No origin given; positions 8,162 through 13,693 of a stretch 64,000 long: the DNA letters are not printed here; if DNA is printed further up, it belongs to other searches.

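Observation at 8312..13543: The 1743-aa hybrid multi-kinase (STK-like, NTPase, TPR, GAF, histidine kinase) has an atypical catalytic loop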

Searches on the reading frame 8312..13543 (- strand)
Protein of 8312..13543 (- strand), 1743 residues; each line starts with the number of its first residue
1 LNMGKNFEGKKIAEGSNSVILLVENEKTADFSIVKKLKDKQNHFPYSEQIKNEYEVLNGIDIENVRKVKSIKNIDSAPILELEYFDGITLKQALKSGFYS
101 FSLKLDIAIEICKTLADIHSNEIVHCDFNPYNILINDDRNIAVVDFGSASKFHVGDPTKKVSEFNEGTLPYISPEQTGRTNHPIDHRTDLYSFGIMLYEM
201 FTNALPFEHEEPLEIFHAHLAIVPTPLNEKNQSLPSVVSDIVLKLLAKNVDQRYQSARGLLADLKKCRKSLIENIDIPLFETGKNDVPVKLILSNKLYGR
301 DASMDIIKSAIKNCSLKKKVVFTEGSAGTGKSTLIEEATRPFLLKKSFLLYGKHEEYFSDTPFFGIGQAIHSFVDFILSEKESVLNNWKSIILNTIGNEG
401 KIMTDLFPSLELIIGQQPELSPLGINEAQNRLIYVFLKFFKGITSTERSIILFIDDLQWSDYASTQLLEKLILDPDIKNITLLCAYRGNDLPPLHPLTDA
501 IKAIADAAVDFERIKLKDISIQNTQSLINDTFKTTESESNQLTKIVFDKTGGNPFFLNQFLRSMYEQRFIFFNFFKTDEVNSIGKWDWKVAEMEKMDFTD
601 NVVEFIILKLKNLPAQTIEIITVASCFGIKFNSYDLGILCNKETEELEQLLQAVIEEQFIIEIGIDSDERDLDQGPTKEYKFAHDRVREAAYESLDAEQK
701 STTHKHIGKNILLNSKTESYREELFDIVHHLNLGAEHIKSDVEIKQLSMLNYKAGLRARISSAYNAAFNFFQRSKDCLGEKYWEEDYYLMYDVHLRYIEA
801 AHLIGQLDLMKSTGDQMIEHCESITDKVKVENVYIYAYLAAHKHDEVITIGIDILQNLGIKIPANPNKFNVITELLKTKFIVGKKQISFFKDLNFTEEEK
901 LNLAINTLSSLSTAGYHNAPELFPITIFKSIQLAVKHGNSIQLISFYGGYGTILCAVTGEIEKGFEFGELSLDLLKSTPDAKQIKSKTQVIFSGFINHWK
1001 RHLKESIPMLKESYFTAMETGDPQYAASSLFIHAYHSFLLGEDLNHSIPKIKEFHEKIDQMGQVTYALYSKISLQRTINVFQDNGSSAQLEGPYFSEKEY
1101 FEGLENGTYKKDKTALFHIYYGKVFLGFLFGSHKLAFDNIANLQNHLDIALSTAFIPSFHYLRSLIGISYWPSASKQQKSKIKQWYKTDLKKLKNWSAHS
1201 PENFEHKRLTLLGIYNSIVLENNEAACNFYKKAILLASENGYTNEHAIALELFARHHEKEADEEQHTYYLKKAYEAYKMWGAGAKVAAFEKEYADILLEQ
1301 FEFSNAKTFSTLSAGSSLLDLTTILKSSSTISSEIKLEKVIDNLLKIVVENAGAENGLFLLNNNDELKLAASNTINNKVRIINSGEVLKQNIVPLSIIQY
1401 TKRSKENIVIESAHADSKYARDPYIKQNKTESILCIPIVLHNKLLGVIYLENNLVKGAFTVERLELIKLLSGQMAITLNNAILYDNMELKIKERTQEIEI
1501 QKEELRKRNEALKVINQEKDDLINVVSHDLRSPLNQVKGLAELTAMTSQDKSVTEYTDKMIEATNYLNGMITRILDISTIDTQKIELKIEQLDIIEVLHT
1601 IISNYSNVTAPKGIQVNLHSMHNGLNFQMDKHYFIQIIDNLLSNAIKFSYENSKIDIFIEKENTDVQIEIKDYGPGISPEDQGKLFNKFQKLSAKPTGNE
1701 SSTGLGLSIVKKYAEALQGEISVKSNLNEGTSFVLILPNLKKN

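Call 4: search_protein_families(library=pfam, proteins=[window:8312-13543:-], max_evalue=0.01)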
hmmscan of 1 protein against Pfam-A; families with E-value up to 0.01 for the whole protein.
window:8312-13543:- (1743 aa): 14 families
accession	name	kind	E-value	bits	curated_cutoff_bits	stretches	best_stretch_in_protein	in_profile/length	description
PF00069.31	Pkinase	-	9.7e-35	120.7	31.7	1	9-255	4-253/263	Protein kinase domain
PF02518.31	HATPase_c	-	1.1e-25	90.6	26.4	1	1632-1738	4-108/111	Histidine kinase-, DNA gyrase B-, and HSP90-like ATPase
PF13191.12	AAA_16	-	6.9e-21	75.9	32.6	1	296-479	1-163/167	AAA ATPase domain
PF07714.23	PK_Tyr_Ser-Thr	-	2.8e-20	73.1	23.1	1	14-253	9-248/258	Protein tyrosine and serine/threonine kinase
PF00512.31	HisKA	-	3.9e-12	46.5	26.9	1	1519-1582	2-65/66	His Kinase A (phospho-acceptor) domain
PF01590.32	GAF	-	4e-11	44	22.4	1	1337-1478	2-133/133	GAF domain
PF13185.12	GAF_2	-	8.7e-08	32.9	28.6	1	1337-1478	4-135/136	GAF domain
PF03109.22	ABC1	-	1.8e-06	27.7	22.9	1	73-152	138-217/244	ABC1 atypical kinase-like domain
PF13492.12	GAF_3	-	8.1e-06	26.7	27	1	1337-1480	2-129/129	GAF domain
PF01163.29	RIO1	-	8.6e-05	22.7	22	1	108-148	110-150/187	RIO domain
PF13581.12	HATPase_c_2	-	0.00015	22.2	27.4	1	1641-1718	39-113/127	Histidine kinase-like ATPase domain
PF01636.29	APH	-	0.00027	21.2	23.2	1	120-150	167-198/239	Phosphotransferase enzyme family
PF14531.12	Kinase-like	-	0.0003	20.6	25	1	107-227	150-263/289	Kinase-like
PF21175.2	RecR_C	-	0.0054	16.6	22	0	81-95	7-21/24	RecR, C-terminal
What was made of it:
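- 12779..13519 (-): Hanks-type protein kinase domain, residues 9-255. Pfam Pkinase E 1e-34 (call 4).
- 12107..12658 (-): AAA_16 STAND NTPase core. Walker A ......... at 12545-12571; Walker B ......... at 12167-12193. Pfam E 7e-21 (call 4).
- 9110..9535 (-): GAF domain, residues 1337-1478. Pfam GAF E 4e-11 (call 4)
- On Dual protein kinase / HstK-cbSTKIII / "trifunctional STK-ATPase-sensor HK": Pfam Pkinase 120.7 bits against a cut-off of 31.7 (call 4). AAA_16 75.9 bits against a cut-off of 32.6 (call 4). GAF 44 bits against a cut-off of 22.4, residues 1337-1478 (call 4) HisKA 46.5 bits and HATPase_c 90.6 bits (call 4).
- On Hybrid histidine kinase / fungal group X HK: No Response_reg hit (call 4).
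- Checked: Pfam domains (call 4).
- Secondary Pfam hits to ABC1, APH and RIO1 cover residues 73-152 (call 4).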

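Call 5: search_protein_families(library=ncbifam, proteins=[window:8312-13543:-], max_evalue=0.01)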
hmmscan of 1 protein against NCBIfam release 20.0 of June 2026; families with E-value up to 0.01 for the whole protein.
window:8312-13543:- (1743 aa): 89 families (the best 25 are shown)
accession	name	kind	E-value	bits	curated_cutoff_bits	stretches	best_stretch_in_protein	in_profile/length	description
NF033483.0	PknB_PASTA_kin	equivalog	5.9e-46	157.6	450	1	61-270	65-271/563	Stk1 family PASTA domain-containing Ser/Thr kinase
NF046044.1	PnpS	equivalog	1.7e-45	155.7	400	1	1512-1738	163-390/390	two-component system histidine kinase PnpS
NF033092.0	HK_WalK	equivalog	6.2e-41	140.7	725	1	1515-1738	368-593/594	cell wall metabolism sensor histidine kinase WalK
NF011874.0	PRK15347.1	equivalog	6.1e-40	137.1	852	1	1484-1738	370-613/921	two component system sensor kinase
NF047874.1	MASE3_PAS_HK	subfamily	5.4e-38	131.2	560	1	1493-1739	379-625/655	MASE3 domain-containing sensor histidine kinase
TIGR02966.1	phoR_proteo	equivalog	2.8e-37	128.5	334.2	1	1512-1736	107-332/333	phosphate regulon sensor histidine kinase PhoR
TIGR03903.1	TOMM_kin_cyc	equivalog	3.6e-36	124.5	705.75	2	296-734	482-884/1267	TOMM system kinase/cyclase fusion protein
NF041832.1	near_NosP_CTERM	subfamily_domain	6.8e-36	124.1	400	1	1516-1740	4-226/370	NahK/ErcS family hybrid sensor histidine kinase/response regulator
NF008312.0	PRK11100.1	equivalog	1.3e-35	123.1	356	1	1503-1739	244-474/477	two-component system sensor histidine kinase CreC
NF041947.1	LuxQ_Vibrio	equivalog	2.2e-35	121.8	1200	1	1495-1738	449-695/843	quorum-sensing autoinducer 2 sensor kinase/phosphatase LuxQ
NF033091.0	HK_VanS_ACDEFG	equivalog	6e-35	120.8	400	1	1490-1738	45-293/293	vancomycin resistance histidine kinase VanS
NF038297.2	hybrid_HK_HrmK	equivalog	7.9e-33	114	725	1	1478-1740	194-458/607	hybrid histidine kinase/response regulator HrmK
NF040691.1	MtrAB_MtrB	equivalog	8.3e-32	110.8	450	1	1523-1740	275-493/507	MtrAB system histidine kinase MtrB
NF006800.0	PRK09303.1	equivalog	1e-31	110.3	342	1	1495-1740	125-378/383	histidine kinase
TIGR02956.1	TMAO_torS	equivalog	1.4e-31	109.5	676.5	1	1485-1738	423-681/967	TMAO reductase system sensor histidine kinase/response regulator TorS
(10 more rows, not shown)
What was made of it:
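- On Anti-phage kinase systems (PD-T4-6, MADS MAD6): NCBIfam MAD6 100 bits against a cut-off of 460 (call 5).
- NCBIfam MAD6 hit at 1e-28 (call 5). The NCBIfam MAD6 score is 100 against a cut-off of 460 (call 5).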

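Call 7: find_homologous_proteins(query=window:8312-13543:-, max_evalue=1e-10)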
Query window:8312-13543:- (1743 aa): 3588 proteins with E <= 1e-10 among 8000 candidates; the best 120 are listed.
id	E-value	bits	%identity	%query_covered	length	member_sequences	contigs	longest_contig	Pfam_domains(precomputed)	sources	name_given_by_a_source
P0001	0.0e+0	3884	100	100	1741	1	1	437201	PF07714.24,PF00069.32,PF13185.13,PF01590.33,PF03109.23,PF02518.32,PF13492.13,PF00512.32,PF13191.13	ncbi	-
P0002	0.0e+0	1508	42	99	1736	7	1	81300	PF07714.24,PF00069.32,PF13185.13,PF01590.33,PF03109.23,PF13581.13,PF02518.32,PF00512.32,PF01163.29,PF17667.8,PF13191.13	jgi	jgi:predicted ATPase/signal transduction histidine kinase/tRNA A-37 threonylcarbamoyl transferase co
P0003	0.0e+0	1492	42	99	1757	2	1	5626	PF07714.24,PF00069.32,PF13185.13,PF01590.33,PF03109.23,PF02518.32,PF00512.32,PF13191.13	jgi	-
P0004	0.0e+0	1484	41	99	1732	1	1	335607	PF07714.24,PF00069.32,PF13185.13,PF01590.33,PF03109.23,PF02518.32,PF00512.32,PF17667.8,PF13191.13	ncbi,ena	-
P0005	0.0e+0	1466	42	99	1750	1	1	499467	PF25503.1,PF07714.24,PF00069.32,PF13185.13,PF01590.33,PF03109.23,PF02518.32,PF00512.32,PF13401.13,PF13191.13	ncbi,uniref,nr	ncbi:ATP-binding sensor histidine kinase [Marinigracilibium pacificum]|uniref:histidine kinase n=1 T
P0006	0.0e+0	1458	41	99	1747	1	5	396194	PF06293.21,PF07714.24,PF00069.32,PF13185.13,PF01590.33,PF03109.23,PF02518.32,PF00512.32,PF13191.13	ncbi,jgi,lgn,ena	-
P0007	0.0e+0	1447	40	99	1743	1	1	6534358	PF07714.24,PF00069.32,PF13185.13,PF01590.33,PF03109.23,PF02518.32,PF00512.32,PF17667.8,PF13191.13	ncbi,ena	-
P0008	0.0e+0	1446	42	99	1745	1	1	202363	PF07714.24,PF00069.32,PF13185.13,PF01590.33,PF03109.23,PF02518.32,PF00512.32,PF13191.13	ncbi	ncbi:MAG: AAA family ATPase [Cyclobacteriaceae bacterium]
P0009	0.0e+0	1443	41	99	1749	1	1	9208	PF14689.12,PF13185.13,PF13492.13,PF00512.32,PF17667.8,PF13191.13,PF07714.24,PF00069.32,PF01590.33,PF12330.15,PF03109.23,PF02518.32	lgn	-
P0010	0.0e+0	1434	41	100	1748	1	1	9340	PF07714.24,PF00069.32,PF13185.13,PF01590.33,PF03109.23,PF02518.32,PF00512.32,PF13401.13,PF17667.8,PF13191.13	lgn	-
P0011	0.0e+0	1433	40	99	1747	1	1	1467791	PF07714.24,PF00069.32,PF13185.13,PF01590.33,PF03109.23,PF13581.13,PF02518.32,PF00512.32,PF17667.8,PF13191.13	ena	-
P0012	0.0e+0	1423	41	100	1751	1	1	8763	PF07714.24,PF00069.32,PF13185.13,PF01590.33,PF02518.32,PF00512.32,PF01637.25,PF17667.8,PF13191.13,PF14501.13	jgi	jgi:histidine kinase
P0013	0.0e+0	1421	40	99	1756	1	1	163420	PF13185.13,PF07693.21,PF13492.13,PF00512.32,PF17667.8,PF13191.13,PF07714.24,PF00069.32,PF01590.33,PF12330.15,PF03109.23,PF02518.32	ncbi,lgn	ncbi:MAG: ATP-binding sensor histidine kinase [Marinoscillum sp.]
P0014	0.0e+0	1420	40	99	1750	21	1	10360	PF07714.24,PF00069.32,PF13185.13,PF01590.33,PF03109.23,PF02518.32,PF13492.13,PF00512.32,PF17667.8,PF13191.13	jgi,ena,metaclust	metaclust:\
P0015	0.0e+0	1418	41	99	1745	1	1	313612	PF07714.24,PF00069.32,PF13185.13,PF01590.33,PF03109.23,PF02518.32,PF00512.32,PF17667.8,PF13191.13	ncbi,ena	-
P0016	0.0e+0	1418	41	99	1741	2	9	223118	PF13185.13,PF07693.21,PF00512.32,PF01163.29,PF17667.8,PF13191.13,PF07714.24,PF00069.32,PF01590.33,PF12330.15,PF03109.23,PF02518.32,PF01636.30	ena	-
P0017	0.0e+0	1411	40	99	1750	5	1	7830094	PF07714.24,PF00069.32,PF13185.13,PF07693.21,PF01590.33,PF03109.23,PF02518.32,PF13492.13,PF00512.32,PF17667.8,PF13191.13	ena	-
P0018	0.0e+0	1409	40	99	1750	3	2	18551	PF07714.24,PF00069.32,PF13185.13,PF01590.33,PF03109.23,PF02518.32,PF13492.13,PF00512.32,PF17667.8,PF13191.13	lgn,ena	-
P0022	0.0e+0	1400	39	100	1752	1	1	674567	PF07714.24,PF00069.32,PF13185.13,PF01590.33,PF03109.23,PF02518.32,PF00512.32,PF17667.8,PF13191.13,PF14501.13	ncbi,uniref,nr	ncbi:ATP-binding sensor histidine kinase [Marinoscillum sp. MHG1-6]|uniref:ATP-binding sensor histid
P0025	0.0e+0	1377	40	99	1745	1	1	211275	PF14689.12,PF13185.13,PF13492.13,PF00512.32,PF01163.29,PF17667.8,PF13191.13,PF07714.24,PF00069.32,PF01590.33,PF03109.23,PF02518.32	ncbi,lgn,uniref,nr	ncbi:ATP-binding sensor histidine kinase [Marinoscillum furvescens]|uniref:histidine kinase n=1 Tax=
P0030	0.0e+0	1335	39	99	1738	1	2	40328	PF07714.24,PF00069.32,PF13185.13,PF01590.33,PF03109.23,PF02518.32,PF00512.32,PF01163.29,PF13191.13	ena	-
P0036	0.0e+0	1179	36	99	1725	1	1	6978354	PF07714.24,PF00069.32,PF13185.13,PF01590.33,PF03109.23,PF02518.32,PF00512.32,PF09848.16,PF01163.29,PF13191.13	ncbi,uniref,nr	ncbi:trifunctional serine/threonine-protein kinase/ATP-binding protein/sensor histidine kinase [Fulv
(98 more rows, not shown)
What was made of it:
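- Checked: The database copy P0001 starts at the ATG two codons in (13537; 1741 aa; 100% identical; call 7).
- The family core is constant while outputs vary: about 105 histidine kinases, 7 cyclases and 7 PP2C phosphatases among 120 (call 7). The constant core with swappable outputs suits a regulatory role (call 7). An identical protein is on record from an independent NCBI entry (call 7).
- Tried and rejected: The output-domain counts come from the precomputed Pfam lists of call 7.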

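Call 24: find_encoding_contigs(protein=P0001, flank=10000, max_places=3)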
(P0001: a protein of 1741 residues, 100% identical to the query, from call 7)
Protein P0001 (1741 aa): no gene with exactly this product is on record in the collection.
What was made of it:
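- Tried and rejected: Not on record (call 24).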
